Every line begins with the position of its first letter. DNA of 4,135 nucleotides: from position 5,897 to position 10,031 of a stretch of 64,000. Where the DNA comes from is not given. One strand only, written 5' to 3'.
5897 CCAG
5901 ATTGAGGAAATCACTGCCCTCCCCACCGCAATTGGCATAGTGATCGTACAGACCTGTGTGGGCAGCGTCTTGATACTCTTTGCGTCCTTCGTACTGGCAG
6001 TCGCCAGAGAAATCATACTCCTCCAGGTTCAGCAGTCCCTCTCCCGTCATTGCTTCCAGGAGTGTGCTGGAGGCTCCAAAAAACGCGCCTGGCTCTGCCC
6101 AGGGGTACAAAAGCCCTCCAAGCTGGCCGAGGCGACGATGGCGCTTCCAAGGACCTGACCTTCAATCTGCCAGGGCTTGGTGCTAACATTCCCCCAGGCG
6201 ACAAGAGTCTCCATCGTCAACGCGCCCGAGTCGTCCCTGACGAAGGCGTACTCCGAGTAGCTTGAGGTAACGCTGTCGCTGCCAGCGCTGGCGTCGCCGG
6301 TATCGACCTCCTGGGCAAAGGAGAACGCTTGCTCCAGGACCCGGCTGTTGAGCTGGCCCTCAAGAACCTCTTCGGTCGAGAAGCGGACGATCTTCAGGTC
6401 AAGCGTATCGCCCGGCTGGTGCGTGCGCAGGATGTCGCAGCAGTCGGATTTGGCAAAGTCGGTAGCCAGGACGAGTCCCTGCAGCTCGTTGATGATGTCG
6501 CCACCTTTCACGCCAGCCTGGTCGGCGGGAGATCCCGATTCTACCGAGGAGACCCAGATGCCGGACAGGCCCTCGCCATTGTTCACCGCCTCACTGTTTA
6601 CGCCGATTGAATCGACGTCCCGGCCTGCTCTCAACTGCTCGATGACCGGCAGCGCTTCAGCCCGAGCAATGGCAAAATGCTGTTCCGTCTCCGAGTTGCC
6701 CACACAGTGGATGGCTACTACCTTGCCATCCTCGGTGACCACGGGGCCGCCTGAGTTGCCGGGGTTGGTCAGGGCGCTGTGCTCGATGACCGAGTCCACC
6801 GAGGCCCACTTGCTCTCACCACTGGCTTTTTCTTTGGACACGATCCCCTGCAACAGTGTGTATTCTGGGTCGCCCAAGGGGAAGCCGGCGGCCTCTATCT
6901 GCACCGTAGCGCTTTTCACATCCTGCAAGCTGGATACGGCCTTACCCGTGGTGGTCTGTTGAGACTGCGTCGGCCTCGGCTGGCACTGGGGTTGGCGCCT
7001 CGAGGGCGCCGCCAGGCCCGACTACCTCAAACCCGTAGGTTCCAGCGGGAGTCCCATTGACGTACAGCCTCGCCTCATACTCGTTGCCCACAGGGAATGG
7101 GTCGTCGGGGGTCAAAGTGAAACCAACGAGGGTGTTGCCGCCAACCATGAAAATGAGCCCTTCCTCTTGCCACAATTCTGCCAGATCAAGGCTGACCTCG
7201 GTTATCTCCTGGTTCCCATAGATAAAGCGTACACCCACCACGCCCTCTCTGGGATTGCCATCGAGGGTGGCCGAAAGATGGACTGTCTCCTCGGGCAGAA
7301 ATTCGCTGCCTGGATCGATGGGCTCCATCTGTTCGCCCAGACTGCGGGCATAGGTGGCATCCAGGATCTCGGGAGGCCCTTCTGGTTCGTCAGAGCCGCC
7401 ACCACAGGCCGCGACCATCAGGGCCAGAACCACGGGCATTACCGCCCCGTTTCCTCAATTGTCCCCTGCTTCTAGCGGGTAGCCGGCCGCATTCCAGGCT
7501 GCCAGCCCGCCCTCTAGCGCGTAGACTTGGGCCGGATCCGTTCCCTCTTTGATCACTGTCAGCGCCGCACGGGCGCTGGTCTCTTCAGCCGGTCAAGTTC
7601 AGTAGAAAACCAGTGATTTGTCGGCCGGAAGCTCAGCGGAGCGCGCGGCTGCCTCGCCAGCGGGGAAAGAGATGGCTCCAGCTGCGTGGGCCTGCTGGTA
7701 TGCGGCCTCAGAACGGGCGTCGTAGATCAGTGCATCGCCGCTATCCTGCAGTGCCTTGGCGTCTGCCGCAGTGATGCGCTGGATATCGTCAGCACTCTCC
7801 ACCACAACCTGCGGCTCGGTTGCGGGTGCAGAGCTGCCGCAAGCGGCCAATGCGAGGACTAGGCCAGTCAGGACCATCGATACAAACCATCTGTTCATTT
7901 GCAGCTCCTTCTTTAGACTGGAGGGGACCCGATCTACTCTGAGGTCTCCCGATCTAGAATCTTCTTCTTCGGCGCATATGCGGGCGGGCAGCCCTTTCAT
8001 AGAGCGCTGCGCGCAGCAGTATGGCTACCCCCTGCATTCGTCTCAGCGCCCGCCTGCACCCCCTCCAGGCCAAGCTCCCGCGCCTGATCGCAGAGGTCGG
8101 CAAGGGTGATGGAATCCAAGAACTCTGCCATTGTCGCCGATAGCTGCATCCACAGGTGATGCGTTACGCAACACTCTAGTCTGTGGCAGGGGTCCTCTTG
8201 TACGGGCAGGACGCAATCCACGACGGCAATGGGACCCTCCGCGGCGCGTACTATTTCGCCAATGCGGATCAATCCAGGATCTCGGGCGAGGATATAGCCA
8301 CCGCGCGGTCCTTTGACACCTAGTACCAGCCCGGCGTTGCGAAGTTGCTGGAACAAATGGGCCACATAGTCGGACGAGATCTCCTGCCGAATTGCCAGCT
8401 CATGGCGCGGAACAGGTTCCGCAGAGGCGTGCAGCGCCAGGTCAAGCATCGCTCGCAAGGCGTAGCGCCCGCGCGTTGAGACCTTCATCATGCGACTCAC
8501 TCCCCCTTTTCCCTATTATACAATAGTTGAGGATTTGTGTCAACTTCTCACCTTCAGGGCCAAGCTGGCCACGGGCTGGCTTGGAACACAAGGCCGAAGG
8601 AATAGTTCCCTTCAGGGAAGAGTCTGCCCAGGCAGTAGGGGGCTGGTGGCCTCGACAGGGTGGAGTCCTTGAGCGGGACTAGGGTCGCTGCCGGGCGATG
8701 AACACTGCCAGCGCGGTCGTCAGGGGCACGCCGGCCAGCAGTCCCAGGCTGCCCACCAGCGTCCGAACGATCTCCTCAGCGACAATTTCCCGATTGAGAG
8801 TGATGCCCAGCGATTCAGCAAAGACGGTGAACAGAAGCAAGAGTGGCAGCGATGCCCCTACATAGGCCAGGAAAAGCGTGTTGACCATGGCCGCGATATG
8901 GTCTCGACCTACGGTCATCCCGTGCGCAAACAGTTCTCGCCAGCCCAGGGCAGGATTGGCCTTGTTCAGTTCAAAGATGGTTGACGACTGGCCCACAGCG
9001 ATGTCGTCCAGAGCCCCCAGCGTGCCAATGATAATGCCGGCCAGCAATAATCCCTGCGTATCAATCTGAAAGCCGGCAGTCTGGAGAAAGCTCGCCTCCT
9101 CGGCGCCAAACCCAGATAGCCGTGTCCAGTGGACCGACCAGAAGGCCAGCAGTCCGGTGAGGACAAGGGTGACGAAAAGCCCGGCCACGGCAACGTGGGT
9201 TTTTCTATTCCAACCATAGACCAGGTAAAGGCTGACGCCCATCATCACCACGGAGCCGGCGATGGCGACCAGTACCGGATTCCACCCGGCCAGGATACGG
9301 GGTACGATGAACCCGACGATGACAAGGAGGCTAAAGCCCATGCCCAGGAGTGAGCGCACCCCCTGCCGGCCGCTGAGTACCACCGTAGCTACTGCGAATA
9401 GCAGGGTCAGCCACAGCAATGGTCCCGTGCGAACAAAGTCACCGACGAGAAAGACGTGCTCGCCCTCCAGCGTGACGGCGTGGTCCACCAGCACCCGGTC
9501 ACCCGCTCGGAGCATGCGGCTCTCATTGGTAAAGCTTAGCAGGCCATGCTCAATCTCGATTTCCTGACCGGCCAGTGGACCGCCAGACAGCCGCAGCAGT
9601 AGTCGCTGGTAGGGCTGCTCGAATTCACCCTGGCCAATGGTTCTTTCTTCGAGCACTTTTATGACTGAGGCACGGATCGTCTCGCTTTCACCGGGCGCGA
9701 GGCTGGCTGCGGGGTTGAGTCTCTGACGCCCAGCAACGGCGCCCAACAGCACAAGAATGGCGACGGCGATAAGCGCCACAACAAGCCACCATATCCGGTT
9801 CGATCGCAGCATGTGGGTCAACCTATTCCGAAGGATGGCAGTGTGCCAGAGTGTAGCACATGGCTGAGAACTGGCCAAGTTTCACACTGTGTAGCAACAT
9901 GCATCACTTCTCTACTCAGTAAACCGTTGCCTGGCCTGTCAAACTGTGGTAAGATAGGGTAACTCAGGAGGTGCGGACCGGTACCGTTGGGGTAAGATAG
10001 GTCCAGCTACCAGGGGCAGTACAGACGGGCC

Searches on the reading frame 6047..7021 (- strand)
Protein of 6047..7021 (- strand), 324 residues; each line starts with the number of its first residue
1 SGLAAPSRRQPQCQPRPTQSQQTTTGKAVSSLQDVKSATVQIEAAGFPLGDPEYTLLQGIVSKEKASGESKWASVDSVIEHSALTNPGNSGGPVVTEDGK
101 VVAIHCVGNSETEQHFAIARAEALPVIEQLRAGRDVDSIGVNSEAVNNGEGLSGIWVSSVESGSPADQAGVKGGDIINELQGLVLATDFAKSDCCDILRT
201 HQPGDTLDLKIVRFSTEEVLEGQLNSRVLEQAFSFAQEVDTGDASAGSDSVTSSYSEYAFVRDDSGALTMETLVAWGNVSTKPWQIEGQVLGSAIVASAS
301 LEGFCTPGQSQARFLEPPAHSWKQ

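Call 46: search_protein_families(library=pfam, proteins=[window:6047-7021:-], max_evalue=0.001)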
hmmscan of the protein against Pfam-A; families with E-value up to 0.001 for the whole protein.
window:6047-7021:- (324 aa): 6 families
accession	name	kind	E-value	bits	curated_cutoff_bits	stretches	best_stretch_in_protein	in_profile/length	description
PF13365.12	Trypsin_2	-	4.6e-10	40.8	27.6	1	41-104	82-144/144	Trypsin-like peptidase domain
PF13180.12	PDZ_2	-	1.4e-07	32.1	27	1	139-218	3-74/80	PDZ domain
PF17820.7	PDZ_6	-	5.1e-05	23.4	27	1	156-185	1-30/54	PDZ domain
PF00089.32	Trypsin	-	5.9e-05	23.4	20.6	1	75-115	161-205/220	Trypsin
PF00595.29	PDZ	-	0.00021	22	23.2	1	137-195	10-66/81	PDZ domain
PF05579.19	Peptidase_S32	-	0.0006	19.5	24.7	0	83-111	203-231/297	Equine arteritis virus serine endopeptidase S32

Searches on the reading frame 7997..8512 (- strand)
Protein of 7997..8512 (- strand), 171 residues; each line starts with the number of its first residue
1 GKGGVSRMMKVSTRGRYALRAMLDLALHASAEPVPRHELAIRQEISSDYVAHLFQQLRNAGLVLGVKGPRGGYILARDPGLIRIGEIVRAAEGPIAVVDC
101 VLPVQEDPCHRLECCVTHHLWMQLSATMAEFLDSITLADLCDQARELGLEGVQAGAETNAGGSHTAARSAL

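Call 46: search_protein_families(library=pfam, proteins=[window:7997-8512:-], max_evalue=0.001)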
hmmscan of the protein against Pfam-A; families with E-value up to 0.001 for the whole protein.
window:7997-8512:- (171 aa): 2 families
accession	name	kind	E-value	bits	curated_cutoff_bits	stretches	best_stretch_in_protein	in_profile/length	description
PF02082.26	Rrf2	-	2.5e-39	134.9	30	1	12-142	2-131/132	Iron-dependent Transcriptional regulator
PF03444.21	HrcA_DNA-bdg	-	6.5e-05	23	21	1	19-74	10-64/79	Winged helix-turn-helix transcription repressor, HrcA DNA-binding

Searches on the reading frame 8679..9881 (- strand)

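Call 46: search_protein_families(library=pfam, proteins=[window:8679-9881:-], max_evalue=0.001)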
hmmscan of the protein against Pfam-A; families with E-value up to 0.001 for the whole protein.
window:8679-9881:- (400 aa): 1 family
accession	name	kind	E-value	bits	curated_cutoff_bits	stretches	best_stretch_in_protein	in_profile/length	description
PF07907.16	YibE_F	-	2e-74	250.6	27.2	1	155-393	1-240/241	YibE/F-like protein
